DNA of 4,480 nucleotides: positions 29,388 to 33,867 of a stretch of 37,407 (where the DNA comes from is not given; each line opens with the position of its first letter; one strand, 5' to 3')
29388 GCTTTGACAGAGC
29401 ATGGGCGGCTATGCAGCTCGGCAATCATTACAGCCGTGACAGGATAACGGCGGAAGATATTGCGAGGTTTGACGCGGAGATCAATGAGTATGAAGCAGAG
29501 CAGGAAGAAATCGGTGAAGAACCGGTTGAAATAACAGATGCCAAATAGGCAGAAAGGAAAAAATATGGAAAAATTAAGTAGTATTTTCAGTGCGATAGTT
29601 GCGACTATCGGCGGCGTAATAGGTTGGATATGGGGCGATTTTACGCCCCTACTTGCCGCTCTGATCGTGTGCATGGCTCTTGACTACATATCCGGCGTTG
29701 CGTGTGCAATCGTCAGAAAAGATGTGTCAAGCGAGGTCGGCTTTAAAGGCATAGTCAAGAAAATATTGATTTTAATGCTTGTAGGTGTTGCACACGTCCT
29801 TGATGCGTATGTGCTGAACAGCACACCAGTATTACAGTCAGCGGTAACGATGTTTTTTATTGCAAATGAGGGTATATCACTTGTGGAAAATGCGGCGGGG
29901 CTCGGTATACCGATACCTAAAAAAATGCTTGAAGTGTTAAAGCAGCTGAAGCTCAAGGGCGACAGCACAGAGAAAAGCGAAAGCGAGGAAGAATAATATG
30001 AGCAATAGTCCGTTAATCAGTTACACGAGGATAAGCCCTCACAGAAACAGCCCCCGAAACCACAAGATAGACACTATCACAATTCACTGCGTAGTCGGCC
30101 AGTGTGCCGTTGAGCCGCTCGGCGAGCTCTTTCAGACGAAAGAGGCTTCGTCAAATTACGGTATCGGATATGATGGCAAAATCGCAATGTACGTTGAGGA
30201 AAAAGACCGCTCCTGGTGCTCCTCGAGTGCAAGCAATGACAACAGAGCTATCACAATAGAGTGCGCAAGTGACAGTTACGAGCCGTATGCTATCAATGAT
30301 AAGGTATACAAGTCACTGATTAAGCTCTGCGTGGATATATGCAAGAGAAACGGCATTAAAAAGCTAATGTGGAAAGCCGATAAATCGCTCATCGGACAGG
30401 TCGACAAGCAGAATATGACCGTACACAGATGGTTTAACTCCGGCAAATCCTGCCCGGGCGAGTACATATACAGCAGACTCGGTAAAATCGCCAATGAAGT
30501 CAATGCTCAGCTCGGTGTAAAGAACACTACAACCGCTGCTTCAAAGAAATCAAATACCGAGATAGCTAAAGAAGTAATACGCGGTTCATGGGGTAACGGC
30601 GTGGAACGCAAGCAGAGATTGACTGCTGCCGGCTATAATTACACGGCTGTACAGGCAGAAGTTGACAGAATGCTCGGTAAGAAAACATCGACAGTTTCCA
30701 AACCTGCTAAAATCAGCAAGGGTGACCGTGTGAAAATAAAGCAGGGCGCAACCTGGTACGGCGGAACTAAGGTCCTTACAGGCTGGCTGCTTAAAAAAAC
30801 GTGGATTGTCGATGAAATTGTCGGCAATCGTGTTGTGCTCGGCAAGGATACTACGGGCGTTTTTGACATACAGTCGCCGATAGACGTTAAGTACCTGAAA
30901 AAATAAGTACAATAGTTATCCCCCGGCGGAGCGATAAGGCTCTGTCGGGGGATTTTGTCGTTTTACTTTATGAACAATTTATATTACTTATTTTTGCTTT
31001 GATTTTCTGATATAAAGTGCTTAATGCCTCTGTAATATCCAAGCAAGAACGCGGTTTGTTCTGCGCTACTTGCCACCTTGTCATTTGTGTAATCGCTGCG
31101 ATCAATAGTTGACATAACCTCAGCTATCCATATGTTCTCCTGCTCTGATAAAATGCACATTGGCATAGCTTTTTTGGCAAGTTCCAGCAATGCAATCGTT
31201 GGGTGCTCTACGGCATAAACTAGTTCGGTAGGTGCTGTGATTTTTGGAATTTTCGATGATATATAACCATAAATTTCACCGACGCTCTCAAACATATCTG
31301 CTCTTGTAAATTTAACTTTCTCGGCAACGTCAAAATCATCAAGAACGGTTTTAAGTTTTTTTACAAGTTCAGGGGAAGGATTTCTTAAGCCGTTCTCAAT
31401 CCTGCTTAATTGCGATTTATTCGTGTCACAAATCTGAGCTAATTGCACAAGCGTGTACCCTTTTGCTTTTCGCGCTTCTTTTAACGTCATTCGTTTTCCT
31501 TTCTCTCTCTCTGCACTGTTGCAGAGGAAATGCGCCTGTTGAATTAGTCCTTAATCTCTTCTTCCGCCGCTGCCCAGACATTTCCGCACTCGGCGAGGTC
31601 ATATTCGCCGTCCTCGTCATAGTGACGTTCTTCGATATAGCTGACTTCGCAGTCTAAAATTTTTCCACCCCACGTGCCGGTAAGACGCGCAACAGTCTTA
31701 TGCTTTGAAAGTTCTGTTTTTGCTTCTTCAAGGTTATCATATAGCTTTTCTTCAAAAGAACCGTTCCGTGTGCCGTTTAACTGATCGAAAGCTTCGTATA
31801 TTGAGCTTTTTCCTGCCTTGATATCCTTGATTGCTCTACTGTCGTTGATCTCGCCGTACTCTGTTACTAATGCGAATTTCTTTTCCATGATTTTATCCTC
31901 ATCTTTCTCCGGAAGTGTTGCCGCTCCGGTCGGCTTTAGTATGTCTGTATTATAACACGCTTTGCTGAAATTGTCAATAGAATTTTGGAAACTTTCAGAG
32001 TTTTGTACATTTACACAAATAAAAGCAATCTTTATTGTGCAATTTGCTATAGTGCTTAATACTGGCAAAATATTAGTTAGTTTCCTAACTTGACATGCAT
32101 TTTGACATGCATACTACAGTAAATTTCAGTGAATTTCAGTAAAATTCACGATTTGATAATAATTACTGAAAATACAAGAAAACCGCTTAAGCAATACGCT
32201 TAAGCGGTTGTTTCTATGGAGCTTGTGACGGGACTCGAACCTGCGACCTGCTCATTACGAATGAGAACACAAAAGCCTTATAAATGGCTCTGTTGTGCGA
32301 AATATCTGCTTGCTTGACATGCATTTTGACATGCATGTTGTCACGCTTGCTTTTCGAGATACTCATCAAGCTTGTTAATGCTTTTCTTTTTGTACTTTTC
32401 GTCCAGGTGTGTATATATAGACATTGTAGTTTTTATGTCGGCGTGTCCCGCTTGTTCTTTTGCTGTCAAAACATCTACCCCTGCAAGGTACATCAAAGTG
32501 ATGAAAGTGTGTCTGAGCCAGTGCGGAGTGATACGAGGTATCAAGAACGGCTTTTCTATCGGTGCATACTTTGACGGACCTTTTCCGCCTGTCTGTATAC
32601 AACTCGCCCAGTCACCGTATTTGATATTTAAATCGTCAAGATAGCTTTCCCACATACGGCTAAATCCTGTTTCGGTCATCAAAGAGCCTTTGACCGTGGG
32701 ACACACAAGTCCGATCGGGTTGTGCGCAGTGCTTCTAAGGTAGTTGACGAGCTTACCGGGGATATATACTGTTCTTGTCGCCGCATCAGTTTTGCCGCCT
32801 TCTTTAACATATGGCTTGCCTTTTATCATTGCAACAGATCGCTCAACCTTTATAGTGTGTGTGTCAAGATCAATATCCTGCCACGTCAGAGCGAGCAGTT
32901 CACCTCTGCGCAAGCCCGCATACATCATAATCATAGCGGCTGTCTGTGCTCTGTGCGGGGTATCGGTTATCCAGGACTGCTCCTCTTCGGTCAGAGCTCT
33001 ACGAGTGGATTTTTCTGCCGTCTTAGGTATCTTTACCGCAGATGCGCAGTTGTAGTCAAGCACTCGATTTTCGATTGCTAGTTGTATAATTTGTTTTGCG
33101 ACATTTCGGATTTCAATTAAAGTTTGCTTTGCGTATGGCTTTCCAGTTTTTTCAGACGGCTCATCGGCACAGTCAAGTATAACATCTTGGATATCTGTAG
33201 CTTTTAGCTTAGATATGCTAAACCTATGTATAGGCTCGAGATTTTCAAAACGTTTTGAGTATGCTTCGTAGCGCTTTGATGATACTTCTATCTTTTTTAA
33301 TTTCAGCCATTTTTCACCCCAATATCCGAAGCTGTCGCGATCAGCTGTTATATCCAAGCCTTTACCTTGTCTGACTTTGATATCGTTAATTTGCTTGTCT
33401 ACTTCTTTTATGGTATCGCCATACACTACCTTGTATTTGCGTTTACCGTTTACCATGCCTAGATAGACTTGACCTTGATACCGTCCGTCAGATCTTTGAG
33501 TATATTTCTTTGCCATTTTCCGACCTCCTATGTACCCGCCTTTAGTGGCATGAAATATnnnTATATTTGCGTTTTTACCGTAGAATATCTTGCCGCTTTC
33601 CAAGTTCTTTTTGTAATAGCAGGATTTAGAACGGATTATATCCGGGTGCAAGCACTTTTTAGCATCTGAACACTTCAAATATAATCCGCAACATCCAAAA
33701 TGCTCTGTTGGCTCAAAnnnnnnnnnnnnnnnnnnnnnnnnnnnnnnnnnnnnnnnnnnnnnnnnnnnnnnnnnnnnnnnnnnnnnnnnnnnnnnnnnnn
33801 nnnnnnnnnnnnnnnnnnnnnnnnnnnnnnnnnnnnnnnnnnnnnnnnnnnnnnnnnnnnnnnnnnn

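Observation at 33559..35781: Lysogeny operon carries translationally coupled cargo: a DEDDh exonuclease-BRCT fusion plus a Cys-rich protein, between mini-ImmA and the integrase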

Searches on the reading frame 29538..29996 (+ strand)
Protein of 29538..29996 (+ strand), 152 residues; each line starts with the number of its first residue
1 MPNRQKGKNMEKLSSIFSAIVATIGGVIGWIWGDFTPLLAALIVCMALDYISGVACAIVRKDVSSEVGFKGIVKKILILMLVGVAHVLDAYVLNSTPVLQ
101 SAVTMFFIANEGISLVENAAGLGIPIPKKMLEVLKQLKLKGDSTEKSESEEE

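Call 45: search_protein_families(library=phrogs, proteins=[window:29538-29996:+], max_evalue=0.00001)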
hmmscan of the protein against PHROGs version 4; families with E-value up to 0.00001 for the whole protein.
window:29538-29996:+ (152 aa): 3 families
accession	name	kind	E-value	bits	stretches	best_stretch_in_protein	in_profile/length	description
phrog_199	-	lysis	8.1e-26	91.8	1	12-148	3-138/545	holin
phrog_21233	-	unknown function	2.8e-18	66.8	1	15-80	6-71/72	-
phrog_16802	-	unknown function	5.3e-18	65.6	1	81-145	1-63/74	-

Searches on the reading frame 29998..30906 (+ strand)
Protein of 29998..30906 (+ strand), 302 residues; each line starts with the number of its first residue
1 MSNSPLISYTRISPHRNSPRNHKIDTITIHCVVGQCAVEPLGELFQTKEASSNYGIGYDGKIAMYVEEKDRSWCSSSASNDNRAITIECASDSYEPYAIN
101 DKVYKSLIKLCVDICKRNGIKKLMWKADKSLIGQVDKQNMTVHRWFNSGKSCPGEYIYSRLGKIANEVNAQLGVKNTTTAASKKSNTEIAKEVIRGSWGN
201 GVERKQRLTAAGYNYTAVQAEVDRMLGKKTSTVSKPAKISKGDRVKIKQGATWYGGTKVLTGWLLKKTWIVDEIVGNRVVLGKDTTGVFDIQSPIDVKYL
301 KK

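Call 45: search_protein_families(library=phrogs, proteins=[window:29998-30906:+], max_evalue=0.00001)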
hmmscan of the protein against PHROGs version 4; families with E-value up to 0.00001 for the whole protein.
window:29998-30906:+ (302 aa): 8 families
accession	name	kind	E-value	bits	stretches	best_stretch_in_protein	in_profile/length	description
phrog_7698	-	lysis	9.3e-74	250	2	1-180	1-165/316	endolysin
phrog_20388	-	lysis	7.1e-59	201.2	1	1-188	184-373/527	endolysin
phrog_1794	-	lysis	1.2e-27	98.3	1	1-227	30-228/336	amidase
phrog_19265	-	unknown function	7.2e-19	69.6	1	15-193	15-196/293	-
phrog_833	-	lysis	5.1e-17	63.5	1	2-257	6-268/294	endolysin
phrog_16241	-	lysis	1e-15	59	1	178-224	138-288/290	endolysin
phrog_14048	-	lysis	6.7e-14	53.3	1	21-182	24-181/305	endolysin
phrog_3861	-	lysis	2.3e-11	44.3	1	160-276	172-276/455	amidase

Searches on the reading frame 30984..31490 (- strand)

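Call 3: search_protein_families(library=pfam, proteins=[window:30984-31490:-], max_evalue=0.01)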
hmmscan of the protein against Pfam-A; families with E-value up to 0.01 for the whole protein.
window:30984-31490:- (168 aa): 4 families
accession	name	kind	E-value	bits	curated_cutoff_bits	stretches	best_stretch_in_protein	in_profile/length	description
PF01381.28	HTH_3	-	5.1e-13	49.3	23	1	3-50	1-48/55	Helix-turn-helix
PF13560.12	HTH_31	-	1.5e-08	35.2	27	1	2-50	5-54/64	Helix-turn-helix domain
PF12844.13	HTH_19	-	1.4e-06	28.6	30.2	1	3-46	4-47/64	Helix-turn-helix domain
PF13413.12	HTH_25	-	0.0051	17.1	24.6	0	2-34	1-33/62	Helix-turn-helix domain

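Call 4: search_protein_families(library=padloc, proteins=[window:30984-31490:-], max_evalue=0.01)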
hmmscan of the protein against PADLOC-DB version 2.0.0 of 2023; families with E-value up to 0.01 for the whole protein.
window:30984-31490:- (168 aa): 13 families
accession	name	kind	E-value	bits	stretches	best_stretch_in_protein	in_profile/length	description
PDLC02926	HTH_VI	-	3.1e-11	41.4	1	2-51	5-54/92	-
PDLC04142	capH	-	2.3e-08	33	1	3-57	11-60/103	capH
PDLC03947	RmrA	-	3e-07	27.6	1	3-51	16-64/383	-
PDLC03944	RmrA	-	6.3e-06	23.5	1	3-51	11-59/384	-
PDLC03951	RmrA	-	1.9e-05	21.9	1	3-51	13-61/400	-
PDLC03954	RmrA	-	3.1e-05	21.1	1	3-51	15-63/380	-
PDLC03948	RmrA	-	4.9e-05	20.4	1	3-50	13-60/397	-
PDLC03949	RmrA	-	8.9e-05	19.5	1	3-51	7-55/363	-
PDLC03943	RmrA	-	0.00034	17.8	1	3-51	7-55/370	-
PDLC03946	RmrA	-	0.00046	17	1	3-51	7-55/357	-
PDLC03664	Control_protein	-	0.0023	16.4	1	3-51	18-66/74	control protein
PDLC03952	RmrA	-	0.0035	14.2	1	3-51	27-75/395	-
PDLC03956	RmrA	-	0.0038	14.3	1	3-50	13-61/399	-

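Call 5: search_protein_families(library=phrogs, proteins=[window:30984-31490:-], max_evalue=0.001)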
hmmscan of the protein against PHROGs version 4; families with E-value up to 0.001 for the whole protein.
window:30984-31490:- (168 aa): 9 families
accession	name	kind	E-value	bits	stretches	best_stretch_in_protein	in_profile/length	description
phrog_8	-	transcription regulation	9e-11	42.8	1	3-50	81-128/346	transcriptional regulator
phrog_3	-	transcription regulation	4.4e-09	37.6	1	2-58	92-151/430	transcriptional repressor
phrog_2439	-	transcription regulation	3.3e-08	33.8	1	3-51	12-60/367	transcriptional regulator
phrog_1373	-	transcription regulation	1.2e-07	32.8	1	3-50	68-115/166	transcriptional regulator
phrog_9908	-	DNA, RNA and nucleotide metabolism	9.5e-07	29.2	1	2-51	17-66/282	DNA binding protein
phrog_2967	-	transcription regulation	7.2e-06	26.7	1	3-51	15-63/225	transcriptional regulator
phrog_4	-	transcription regulation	5.6e-05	23.3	1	3-48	141-182/400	transcriptional repressor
phrog_6463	-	DNA, RNA and nucleotide metabolism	0.00023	21.7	1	1-47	32-86/208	HTH DNA binding protein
phrog_2104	-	unknown function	0.00081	20.6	0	3-51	44-92/103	-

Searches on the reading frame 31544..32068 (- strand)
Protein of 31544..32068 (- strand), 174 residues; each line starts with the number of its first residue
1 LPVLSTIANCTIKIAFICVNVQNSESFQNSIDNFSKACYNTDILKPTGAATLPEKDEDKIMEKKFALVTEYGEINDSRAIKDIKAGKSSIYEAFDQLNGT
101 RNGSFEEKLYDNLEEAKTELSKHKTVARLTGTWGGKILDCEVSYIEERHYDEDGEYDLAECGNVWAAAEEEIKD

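Call 3: search_protein_families(library=pfam, proteins=[window:31544-32068:-], max_evalue=0.01)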
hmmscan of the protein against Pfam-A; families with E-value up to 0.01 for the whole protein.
window:31544-32068:- (174 aa): 0 families

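Call 4: search_protein_families(library=padloc, proteins=[window:31544-32068:-], max_evalue=0.01)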
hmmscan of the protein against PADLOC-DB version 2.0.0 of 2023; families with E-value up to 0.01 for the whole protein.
window:31544-32068:- (174 aa): 1 family
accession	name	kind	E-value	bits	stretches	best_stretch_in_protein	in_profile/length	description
PDLC03249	MTase_II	-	0.0055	13.6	1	55-152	28-129/541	Type II methyltransferase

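Call 5: search_protein_families(library=phrogs, proteins=[window:31544-32068:-], max_evalue=0.001)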
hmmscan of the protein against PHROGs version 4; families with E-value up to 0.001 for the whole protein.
window:31544-32068:- (174 aa): 0 families

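Call 6: search_protein_families(library=ncbifam, proteins=[window:31544-32068:-], max_evalue=0.01)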
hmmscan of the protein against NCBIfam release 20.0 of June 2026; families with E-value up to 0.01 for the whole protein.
window:31544-32068:- (174 aa): 0 families

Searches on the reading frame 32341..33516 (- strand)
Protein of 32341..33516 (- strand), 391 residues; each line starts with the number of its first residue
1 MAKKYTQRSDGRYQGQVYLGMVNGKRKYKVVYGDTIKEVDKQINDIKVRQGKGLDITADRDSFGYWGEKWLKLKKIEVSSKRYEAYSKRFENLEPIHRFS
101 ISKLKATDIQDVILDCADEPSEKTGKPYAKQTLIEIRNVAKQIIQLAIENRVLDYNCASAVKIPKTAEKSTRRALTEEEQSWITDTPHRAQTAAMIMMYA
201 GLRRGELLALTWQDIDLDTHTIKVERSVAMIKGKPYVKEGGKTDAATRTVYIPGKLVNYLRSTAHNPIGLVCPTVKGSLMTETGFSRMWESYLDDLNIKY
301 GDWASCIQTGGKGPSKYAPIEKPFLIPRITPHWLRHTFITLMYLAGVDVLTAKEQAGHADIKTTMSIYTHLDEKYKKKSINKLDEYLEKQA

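Call 3: search_protein_families(library=pfam, proteins=[window:32341-33516:-], max_evalue=0.01)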
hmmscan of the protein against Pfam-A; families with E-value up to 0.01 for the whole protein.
window:32341-33516:- (391 aa): 1 family
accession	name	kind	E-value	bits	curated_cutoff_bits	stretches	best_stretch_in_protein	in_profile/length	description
PF00589.27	Phage_integrase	-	4.1e-20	72.7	27.1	1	186-373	20-170/172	Phage integrase family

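Call 6: search_protein_families(library=ncbifam, proteins=[window:32341-33516:-], max_evalue=0.01)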
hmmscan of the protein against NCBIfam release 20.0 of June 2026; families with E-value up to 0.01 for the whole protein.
window:32341-33516:- (391 aa): 10 families
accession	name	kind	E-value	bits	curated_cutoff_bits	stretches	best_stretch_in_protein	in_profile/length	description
NF040815.2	recomb_XerA_Arch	equivalog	4.7e-21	75.5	220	2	327-378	211-261/263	site-specific tyrosine recombinase/integron integrase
TIGR02224.1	recomb_XerC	equivalog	2.7e-16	59.8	335.15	2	326-378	233-284/295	tyrosine recombinase XerC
TIGR02249.1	integrase_gron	subfamily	2.1e-15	56.9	265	1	328-381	258-310/315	integron integrase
NF003462.0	PRK05084.1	equivalog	1.2e-14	53.8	267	1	328-384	302-357/360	tyrosine recombinase XerS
TIGR02225.1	recomb_XerD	equivalog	1.7e-13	50.6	329.6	2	328-380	232-283/290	site-specific tyrosine recombinase XerD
NF001399.0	PRK00283.1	subfamily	1.3e-12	47.6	279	2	328-378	241-290/300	tyrosine recombinase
NF002331.0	PRK01287.1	subfamily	1.7e-08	33.8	371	1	124-226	91-200/365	site-specific tyrosine recombinase XerC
NF011946.0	PRK15417.1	equivalog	8e-08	31.8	435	1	327-372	272-316/337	integron integrase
NF002685.0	PRK02436.1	equivalog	0.00055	19.8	178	1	165-227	88-151/245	site-specific tyrosine recombinase XerD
NF040693.1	recomb_GmtY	equivalog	0.00076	18.8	340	0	188-222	218-252/441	gamma-mobile-trio recombinase GmtY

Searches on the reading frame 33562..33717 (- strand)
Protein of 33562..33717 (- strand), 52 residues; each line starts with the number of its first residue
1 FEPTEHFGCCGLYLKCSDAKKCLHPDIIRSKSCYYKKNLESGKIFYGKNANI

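Call 78: find_homologous_proteins(query=A8, max_evalue=0.00001)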
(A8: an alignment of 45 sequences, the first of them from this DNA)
Query A8 (45 sequences) (52 aa, profile of the alignment): 51 proteins with E <= 0.00001 among 249 candidates.
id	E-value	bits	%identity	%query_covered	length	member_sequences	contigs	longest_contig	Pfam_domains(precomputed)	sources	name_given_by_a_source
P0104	1.3e-23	100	61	98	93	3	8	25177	-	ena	-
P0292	3.6e-23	99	64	96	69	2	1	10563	-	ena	-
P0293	4.0e-23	99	63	98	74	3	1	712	-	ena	-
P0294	4.5e-23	99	65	88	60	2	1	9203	-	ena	-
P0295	2.7e-22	96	62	100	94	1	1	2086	-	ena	-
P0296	6.0e-22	95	57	88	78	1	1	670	-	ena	-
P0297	1.3e-21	94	63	100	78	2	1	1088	-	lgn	-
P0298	1.9e-21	94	54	96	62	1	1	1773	-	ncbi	-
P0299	1.9e-21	94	61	88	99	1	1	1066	-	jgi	jgi:hypothetical protein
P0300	3.0e-21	93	63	92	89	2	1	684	-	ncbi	-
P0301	4.2e-21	92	63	88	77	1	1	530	-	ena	-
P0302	6.5e-21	92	52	100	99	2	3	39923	-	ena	-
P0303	1.2e-20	91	53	94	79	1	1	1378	-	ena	-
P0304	1.3e-20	91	66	90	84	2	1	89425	-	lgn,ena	-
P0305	1.6e-20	91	54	88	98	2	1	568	-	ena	-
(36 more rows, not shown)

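Call 79: search_solved_structures(query=A8, max_evalue=10, show_alignments=2)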
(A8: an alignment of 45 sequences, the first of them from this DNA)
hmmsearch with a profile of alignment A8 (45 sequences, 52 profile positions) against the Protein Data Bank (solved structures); distinct sequences matched with E-value up to 10: 2.
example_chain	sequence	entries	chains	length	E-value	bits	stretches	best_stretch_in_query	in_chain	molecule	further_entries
9v8i_B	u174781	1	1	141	0.76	13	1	31-51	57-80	YxiDCTD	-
1sq2_N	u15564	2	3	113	0.9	12.8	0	21-38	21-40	novel antigen receptor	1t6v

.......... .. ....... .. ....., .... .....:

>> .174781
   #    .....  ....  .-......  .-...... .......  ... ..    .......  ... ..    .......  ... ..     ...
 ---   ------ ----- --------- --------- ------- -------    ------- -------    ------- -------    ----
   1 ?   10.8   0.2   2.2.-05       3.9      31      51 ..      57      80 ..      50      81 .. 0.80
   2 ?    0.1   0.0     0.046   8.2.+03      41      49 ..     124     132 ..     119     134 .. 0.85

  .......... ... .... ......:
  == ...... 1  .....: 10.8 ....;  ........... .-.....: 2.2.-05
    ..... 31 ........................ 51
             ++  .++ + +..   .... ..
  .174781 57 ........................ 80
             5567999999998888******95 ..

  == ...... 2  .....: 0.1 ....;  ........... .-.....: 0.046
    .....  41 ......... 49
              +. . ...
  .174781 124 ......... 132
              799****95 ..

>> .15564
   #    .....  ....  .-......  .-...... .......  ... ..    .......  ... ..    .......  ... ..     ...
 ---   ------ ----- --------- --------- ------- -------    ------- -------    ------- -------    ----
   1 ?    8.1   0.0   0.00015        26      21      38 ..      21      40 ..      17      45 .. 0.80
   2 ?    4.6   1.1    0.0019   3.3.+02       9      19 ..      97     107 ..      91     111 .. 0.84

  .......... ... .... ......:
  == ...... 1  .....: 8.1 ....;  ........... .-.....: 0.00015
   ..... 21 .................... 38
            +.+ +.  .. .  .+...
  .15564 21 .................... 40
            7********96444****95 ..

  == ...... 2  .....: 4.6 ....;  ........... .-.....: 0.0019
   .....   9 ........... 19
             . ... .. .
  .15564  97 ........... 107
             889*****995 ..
